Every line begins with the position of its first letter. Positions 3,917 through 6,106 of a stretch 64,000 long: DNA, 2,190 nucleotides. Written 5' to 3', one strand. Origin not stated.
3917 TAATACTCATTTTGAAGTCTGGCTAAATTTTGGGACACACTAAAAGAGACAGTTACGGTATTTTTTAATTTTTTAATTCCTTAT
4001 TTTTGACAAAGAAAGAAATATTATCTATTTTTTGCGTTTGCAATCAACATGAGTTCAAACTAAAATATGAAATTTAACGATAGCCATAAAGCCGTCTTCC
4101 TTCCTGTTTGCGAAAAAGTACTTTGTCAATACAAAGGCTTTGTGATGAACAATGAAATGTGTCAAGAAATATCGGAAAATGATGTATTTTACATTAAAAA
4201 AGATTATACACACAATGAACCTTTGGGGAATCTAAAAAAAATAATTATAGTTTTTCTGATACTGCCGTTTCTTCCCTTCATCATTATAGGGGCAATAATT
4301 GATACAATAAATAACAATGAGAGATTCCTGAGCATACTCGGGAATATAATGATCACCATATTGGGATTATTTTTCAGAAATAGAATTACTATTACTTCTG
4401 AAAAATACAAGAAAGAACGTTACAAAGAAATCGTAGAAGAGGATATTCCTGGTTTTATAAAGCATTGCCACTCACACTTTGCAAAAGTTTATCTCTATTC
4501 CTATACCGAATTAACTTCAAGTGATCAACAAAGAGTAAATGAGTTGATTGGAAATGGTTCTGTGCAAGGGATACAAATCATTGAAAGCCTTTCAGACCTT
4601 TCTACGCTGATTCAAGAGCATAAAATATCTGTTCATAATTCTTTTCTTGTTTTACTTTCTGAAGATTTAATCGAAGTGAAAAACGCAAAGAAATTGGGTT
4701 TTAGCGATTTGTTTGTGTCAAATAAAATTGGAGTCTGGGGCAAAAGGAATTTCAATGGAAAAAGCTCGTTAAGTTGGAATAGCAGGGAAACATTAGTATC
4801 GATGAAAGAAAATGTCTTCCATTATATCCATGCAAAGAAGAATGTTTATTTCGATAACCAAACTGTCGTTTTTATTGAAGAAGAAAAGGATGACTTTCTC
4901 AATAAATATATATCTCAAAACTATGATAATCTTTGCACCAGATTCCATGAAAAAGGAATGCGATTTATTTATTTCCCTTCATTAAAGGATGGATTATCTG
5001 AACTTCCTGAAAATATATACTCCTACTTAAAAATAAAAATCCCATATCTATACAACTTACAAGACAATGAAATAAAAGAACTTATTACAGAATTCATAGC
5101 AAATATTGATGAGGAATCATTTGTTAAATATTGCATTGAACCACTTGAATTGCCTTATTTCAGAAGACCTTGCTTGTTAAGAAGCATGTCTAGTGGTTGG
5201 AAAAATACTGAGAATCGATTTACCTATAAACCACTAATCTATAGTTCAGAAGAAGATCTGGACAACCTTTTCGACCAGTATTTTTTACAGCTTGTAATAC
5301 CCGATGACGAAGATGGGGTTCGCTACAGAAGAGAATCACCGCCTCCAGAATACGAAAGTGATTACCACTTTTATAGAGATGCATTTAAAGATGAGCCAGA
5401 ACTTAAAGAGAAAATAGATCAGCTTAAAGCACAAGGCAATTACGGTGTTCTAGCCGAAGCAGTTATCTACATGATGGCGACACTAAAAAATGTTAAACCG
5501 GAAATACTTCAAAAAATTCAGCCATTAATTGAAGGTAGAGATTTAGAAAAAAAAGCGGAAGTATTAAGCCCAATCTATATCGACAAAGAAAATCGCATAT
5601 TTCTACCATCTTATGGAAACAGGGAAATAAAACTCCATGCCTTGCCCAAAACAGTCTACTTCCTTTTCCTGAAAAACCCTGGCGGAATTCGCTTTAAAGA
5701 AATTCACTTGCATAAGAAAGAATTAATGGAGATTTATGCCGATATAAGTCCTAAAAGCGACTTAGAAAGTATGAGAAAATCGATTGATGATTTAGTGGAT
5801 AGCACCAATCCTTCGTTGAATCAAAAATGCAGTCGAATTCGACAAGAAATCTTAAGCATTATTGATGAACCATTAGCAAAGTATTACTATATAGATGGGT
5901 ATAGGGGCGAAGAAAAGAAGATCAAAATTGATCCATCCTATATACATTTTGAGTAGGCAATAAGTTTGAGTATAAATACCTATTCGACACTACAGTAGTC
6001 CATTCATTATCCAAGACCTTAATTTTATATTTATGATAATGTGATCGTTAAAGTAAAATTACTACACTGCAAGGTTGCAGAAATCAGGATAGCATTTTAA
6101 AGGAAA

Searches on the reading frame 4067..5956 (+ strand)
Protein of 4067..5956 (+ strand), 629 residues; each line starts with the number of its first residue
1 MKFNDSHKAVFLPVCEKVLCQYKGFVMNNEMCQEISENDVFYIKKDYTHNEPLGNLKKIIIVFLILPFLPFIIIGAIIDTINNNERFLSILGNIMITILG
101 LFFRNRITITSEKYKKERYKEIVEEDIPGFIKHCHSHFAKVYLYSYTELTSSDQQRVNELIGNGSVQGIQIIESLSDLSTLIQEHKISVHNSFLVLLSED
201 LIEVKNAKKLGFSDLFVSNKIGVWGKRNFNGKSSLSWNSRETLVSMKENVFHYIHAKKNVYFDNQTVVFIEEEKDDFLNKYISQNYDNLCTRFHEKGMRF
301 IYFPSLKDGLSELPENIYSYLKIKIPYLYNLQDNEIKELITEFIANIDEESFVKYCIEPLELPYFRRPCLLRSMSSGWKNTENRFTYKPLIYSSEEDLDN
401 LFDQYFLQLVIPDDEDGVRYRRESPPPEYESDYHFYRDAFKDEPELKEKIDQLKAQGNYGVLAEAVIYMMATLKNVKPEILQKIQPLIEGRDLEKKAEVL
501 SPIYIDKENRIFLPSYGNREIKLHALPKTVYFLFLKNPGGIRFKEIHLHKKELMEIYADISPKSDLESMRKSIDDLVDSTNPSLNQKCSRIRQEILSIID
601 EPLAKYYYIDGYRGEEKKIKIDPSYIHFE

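Call 3: search_protein_families(library=pfam, proteins=[window:4067-5956:+], max_evalue=1)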
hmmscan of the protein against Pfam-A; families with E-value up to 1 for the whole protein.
window:4067-5956:+ (629 aa): 3 families
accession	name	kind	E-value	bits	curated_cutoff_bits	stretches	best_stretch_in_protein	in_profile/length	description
PF16125.10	DUF4837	-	0.022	14.2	25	1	252-300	76-124/295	Domain of unknown function (DUF4837)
PF24379.1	DUF7535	-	0.034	14.3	27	1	58-76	33-51/60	Family of unknown function (DUF7535)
PF04246.17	RseC_MucC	-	0.27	11.6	24.4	1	57-111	64-118/130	Positive regulator of sigma(E), RseC/MucC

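Call 4: search_protein_families(library=padloc, proteins=[window:4067-5956:+], max_evalue=0.1)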
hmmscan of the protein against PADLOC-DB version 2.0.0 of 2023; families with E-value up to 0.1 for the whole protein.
window:4067-5956:+ (629 aa): 0 families

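Call 5: search_protein_families(library=ncbifam, proteins=[window:4067-5956:+], max_evalue=1)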
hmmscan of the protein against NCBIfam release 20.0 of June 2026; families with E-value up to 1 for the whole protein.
window:4067-5956:+ (629 aa): 0 families

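Call 73: search_protein_families(library=phrogs, proteins=[window:4067-5956:+], max_evalue=0.01)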
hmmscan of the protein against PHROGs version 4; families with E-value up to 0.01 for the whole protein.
window:4067-5956:+ (629 aa): 0 families

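Call 95: search_solved_structures(query=window:4067-5956:+, max_evalue=1)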
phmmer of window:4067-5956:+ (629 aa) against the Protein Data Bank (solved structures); distinct sequences matched with E-value up to 1: 3.
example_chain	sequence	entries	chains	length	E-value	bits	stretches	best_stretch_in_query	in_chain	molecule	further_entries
3f9z_A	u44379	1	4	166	0.81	11.3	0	145-209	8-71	Histone-lysine N-methyltransferase SETD8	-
9cr7_A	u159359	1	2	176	0.82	11.3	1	145-209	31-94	N-lysine methyltransferase KMT5A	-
6boz_A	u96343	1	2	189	0.96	11.1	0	145-209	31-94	N-lysine methyltransferase KMT5A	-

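Call 96: find_homologous_proteins(query=window:4067-5956:+, max_evalue=0.001)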
Query window:4067-5956:+ (629 aa): 13 proteins with E <= 0.001 among 8000 candidates.
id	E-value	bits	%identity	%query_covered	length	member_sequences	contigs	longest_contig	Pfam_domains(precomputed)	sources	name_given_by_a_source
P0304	0.0e+0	1420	100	100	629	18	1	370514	-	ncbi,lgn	-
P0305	0.0e+0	1022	71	100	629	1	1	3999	-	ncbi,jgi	jgi:hypothetical protein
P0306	4.9e-285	965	68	100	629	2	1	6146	-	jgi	-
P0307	1.6e-272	924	65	100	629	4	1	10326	-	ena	-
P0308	6.8e-272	922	65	100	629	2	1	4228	-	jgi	jgi:hypothetical protein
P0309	2.4e-244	831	58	100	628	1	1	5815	-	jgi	-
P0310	2.2e-160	553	43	99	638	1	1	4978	-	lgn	-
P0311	7.9e-146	505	41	98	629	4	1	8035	-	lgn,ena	-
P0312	1.0e-142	495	40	99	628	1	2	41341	-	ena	-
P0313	1.0e-139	485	40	99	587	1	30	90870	-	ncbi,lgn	-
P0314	5.0e-135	470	40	98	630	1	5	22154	-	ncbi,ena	-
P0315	4.3e-133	463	38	98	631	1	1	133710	-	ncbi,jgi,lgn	ncbi:MAG TPA: hypothetical protein VGM30_17075 [Puia sp.]|jgi:hypothetical protein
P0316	2.6e-128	447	56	58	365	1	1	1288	-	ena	-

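Call 97: find_encoding_contigs(protein=P0315, flank=7000, max_places=2)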
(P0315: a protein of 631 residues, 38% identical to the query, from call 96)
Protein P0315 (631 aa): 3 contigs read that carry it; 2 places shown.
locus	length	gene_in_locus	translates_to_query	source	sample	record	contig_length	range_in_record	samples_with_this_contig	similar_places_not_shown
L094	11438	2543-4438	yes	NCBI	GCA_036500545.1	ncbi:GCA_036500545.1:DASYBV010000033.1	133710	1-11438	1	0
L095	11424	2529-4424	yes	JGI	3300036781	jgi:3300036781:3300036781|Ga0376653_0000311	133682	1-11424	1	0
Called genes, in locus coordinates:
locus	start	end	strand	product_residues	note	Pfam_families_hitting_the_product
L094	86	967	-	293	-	-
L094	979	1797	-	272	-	PF14082:SduA_C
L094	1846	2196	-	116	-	-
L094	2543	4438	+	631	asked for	-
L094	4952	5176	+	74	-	-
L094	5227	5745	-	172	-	-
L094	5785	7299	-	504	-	PF13007:LZ_Tnp_IS66, PF13005:zf-IS66 (faint), PF03050:DDE_Tnp_IS66, PF13817:DDE_Tnp_IS66_C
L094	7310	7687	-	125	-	PF05717:TnpB_IS66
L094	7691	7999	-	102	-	-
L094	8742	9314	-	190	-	PF01872:RibD_C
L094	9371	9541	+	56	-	-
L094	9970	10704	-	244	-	PF01939:NucS_C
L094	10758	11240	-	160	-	-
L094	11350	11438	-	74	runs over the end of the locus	-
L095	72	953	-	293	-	-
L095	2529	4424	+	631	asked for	-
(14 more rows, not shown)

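Call 98: find_encoding_contigs(protein=P0313, flank=7000, max_places=2)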
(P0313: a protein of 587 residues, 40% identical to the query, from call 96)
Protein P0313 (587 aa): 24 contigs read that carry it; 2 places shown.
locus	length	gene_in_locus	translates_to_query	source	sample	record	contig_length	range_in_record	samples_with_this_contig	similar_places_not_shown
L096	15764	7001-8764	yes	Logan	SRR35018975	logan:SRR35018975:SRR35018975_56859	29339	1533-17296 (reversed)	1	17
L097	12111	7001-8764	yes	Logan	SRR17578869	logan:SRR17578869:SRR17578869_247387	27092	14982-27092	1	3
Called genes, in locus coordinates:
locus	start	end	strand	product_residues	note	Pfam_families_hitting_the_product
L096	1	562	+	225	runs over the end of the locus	PF04542:Sigma70_r2, PF08281:Sigma70_r4_2, PF04545:Sigma70_r4 (weak)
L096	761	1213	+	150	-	PF10027:DUF2269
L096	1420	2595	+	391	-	PF17767:NAPRTase_N, PF04095:NAPRTase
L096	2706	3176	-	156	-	PF02627:CMD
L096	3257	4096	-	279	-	PF02679:ComA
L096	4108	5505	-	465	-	PF03972:MmgE_PrpD_N, PF19305:MmgE_PrpD_C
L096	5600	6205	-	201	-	PF03466:LysR_substrate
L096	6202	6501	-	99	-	PF00126:HTH_1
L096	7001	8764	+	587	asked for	-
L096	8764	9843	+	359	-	-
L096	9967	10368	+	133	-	-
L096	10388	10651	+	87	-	-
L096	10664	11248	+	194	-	-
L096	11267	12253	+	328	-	PF14362:DUF4407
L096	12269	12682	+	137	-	-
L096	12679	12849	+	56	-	-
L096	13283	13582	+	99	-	PF13560:HTH_31, PF01381:HTH_3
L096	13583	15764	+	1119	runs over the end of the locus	PF13091:PLDc_2 (weak), PF00176:SNF2-rel_dom (weak), PF00270:DEAD (faint), PF04851:ResIII (weak), PF00271:Helicase_C, PF22590:Cas3-like_C_2 (faint)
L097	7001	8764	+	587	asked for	-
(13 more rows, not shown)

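Call 99: find_encoding_contigs(protein=P0312, flank=7000, max_places=2)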
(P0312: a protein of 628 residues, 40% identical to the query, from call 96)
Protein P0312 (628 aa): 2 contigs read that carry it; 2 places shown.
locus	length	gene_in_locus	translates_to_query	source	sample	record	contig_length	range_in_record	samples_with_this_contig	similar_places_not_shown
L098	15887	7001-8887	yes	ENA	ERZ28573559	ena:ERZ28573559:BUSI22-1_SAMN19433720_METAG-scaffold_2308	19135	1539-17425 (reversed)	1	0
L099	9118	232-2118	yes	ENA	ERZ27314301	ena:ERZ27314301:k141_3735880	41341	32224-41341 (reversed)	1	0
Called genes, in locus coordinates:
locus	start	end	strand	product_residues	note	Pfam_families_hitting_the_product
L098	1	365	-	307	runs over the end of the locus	PF01261:AP_endonuc_2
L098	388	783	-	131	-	PF11236:DUF3037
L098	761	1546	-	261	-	PF20613:HipA_2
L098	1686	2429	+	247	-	PF04377:ATE_C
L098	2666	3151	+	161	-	PF00856:SET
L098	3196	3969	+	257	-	PF13653:GDPD_2 (weak)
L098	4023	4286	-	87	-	-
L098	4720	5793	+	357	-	-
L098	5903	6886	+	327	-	PF01261:AP_endonuc_2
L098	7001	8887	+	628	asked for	-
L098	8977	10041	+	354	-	-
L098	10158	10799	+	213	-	-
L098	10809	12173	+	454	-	PF07894:SACK1 (weak), PF13091:PLDc_2, PF00226:DnaJ (faint)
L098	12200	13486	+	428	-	PF14903:WG_beta_rep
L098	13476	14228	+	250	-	-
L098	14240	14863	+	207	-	PF18734:HEPN_AbiU2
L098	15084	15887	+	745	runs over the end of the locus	PF02493:MORN (weak), PF07661:MORN_2 (faint), PF00089:Trypsin, PF13365:Trypsin_2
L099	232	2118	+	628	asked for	-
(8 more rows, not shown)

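Call 103: search_protein_families(library=pfam, proteins=[L098:8977-10041:+, L098:10158-10799:+, L098:10809-12173:+, L098:12200-13486:+, L098:13476-14228:+, L098:14240-14863:+, L096:8764-9843:+, L096:10664-11248:+, L096:11267-12253:+, L096:9967-10368:+], max_evalue=0.1)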
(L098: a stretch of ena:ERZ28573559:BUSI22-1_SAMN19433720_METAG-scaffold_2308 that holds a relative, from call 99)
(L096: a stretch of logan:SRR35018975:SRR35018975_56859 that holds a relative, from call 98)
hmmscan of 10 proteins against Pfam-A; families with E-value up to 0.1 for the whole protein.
L098:8977-10041:+ (354 aa): 0 families

L098:10158-10799:+ (213 aa): 1 family
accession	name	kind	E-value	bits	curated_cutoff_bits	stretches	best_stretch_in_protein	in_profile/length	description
PF20200.4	DUF6562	-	0.0015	18.5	25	1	54-129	157-231/304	Family of unknown function (DUF6562)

L098:10809-12173:+ (454 aa): 3 families
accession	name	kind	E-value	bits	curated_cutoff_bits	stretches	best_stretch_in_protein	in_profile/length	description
PF13091.12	PLDc_2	-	1e-22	80.8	27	1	15-139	2-131/132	PLD-like domain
PF00226.36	DnaJ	-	6.5e-06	26.6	27.8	1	321-361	13-51/63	DnaJ domain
PF07894.18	SACK1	-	6.9e-06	26.2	21.4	1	8-137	124-266/274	Scaffolding anchor of CK1 domain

L098:12200-13486:+ (428 aa): 4 families
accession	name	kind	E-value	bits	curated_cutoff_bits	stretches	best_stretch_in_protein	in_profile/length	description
PF14903.11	WG_beta_rep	-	1.2e-84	278.3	25.6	9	120-153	1-34/35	WG containing repeat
PF09940.16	DUF2172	-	0.0028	18.4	27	1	23-53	43-76/92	Domain of unknown function (DUF2172)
PF04478.17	Mid2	-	0.048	13.9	23.2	0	117-132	75-90/150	Mid2 like cell wall stress sensor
PF21838.2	DUF6897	-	0.051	13.7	23.9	0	344-380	15-48/58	Domain of unknown function (DUF6897)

L098:13476-14228:+ (250 aa): 1 family
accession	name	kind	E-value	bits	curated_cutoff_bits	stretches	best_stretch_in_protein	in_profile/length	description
PF13850.11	ERGIC_N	-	0.051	14.2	27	0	15-35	23-43/91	Endoplasmic Reticulum-Golgi Intermediate Compartment (ERGIC)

L098:14240-14863:+ (207 aa): 3 families
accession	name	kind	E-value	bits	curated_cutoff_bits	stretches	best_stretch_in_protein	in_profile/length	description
PF18734.6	HEPN_AbiU2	-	1.1e-11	45.1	26.8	1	7-191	4-187/193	AbiU2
PF05796.17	Chordopox_G2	-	0.014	15.3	25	1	57-137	6-82/215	Chordopoxvirus protein G2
PF17332.7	DUF5592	-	0.036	14.9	26.7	0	48-79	42-73/89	Family of unknown function (DUF5592)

L096:8764-9843:+ (359 aa): 0 families

L096:10664-11248:+ (194 aa): 2 families
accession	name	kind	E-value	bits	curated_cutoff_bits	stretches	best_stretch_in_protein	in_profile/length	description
PF03564.21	DUF1759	-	0.062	13.7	25.4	1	110-167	71-127/148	Protein of unknown function (DUF1759)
PF01724.21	DUF29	-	0.076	13.7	22.5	0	105-162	15-70/138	Domain of unknown function DUF29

L096:11267-12253:+ (328 aa): 3 families
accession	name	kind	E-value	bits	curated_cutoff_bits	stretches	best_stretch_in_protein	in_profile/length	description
PF14362.11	DUF4407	-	8.4e-32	111.1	31.3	1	22-282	9-294/297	Domain of unknown function (DUF4407)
PF06705.16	SF-assemblin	-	0.00086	19.2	30.6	1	112-237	80-209/247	SF-assemblin/beta giardin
PF00335.26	Tetraspanin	-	0.069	13.2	32.1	1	238-292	66-128/225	Tetraspanin family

L096:9967-10368:+ (133 aa): 1 family
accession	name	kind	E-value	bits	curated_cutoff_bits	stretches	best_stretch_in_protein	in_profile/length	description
PF07366.18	SnoaL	-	0.0091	16.3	28.4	1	9-61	4-55/126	SnoaL-like polyketide cyclase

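Call 104: search_protein_families(library=padloc, proteins=[L098:8977-10041:+, L098:10158-10799:+, L098:10809-12173:+, L098:12200-13486:+, L098:13476-14228:+, L098:14240-14863:+, L096:8764-9843:+, L096:10664-11248:+, L096:11267-12253:+, L094:979-1797:-], max_evalue=0.001)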
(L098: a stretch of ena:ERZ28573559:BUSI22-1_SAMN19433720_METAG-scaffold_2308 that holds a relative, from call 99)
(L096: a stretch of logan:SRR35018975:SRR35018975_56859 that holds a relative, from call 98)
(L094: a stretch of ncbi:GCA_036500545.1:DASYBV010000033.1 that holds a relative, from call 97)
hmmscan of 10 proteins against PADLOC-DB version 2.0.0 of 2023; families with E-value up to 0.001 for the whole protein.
L098:8977-10041:+ (354 aa): 0 families

L098:10158-10799:+ (213 aa): 0 families

L098:10809-12173:+ (454 aa): 3 families
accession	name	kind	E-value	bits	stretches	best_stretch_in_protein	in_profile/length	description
PDLC02614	DrmC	-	5.6e-11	40.5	1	7-136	19-150/153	DrmC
PDLC02609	DrmC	-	1.1e-05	23.6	1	82-144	175-237/241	DrmC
PDLC03922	MkoB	-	9.7e-05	19.8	1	11-175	313-446/610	-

L098:12200-13486:+ (428 aa): 0 families

L098:13476-14228:+ (250 aa): 0 families

L098:14240-14863:+ (207 aa): 0 families

L096:8764-9843:+ (359 aa): 0 families

L096:10664-11248:+ (194 aa): 0 families

L096:11267-12253:+ (328 aa): 0 families

L094:979-1797:- (272 aa): 7 families
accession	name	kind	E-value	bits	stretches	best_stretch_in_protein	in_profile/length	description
PDLC00386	SduA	-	2.8e-96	320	1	4-272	2-268/268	DUF4263 domain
PDLC00378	SduA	-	7.7e-19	66.3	1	79-264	12-191/287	DUF4263 domain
PDLC00395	SduA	-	5.4e-10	37.4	1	92-201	20-123/212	DUF4263 domain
PDLC00389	SduA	-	1e-08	33.2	1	114-262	237-368/383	DUF4263 domain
PDLC00398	SduA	-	5.4e-07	27.2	1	82-260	29-203/289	DUF4263 domain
PDLC00397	SduA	-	4.8e-05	21.2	1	76-167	34-128/227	DUF4263 domain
PDLC00387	SduA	-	0.00015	18.4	1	120-263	412-536/546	DUF4263 domain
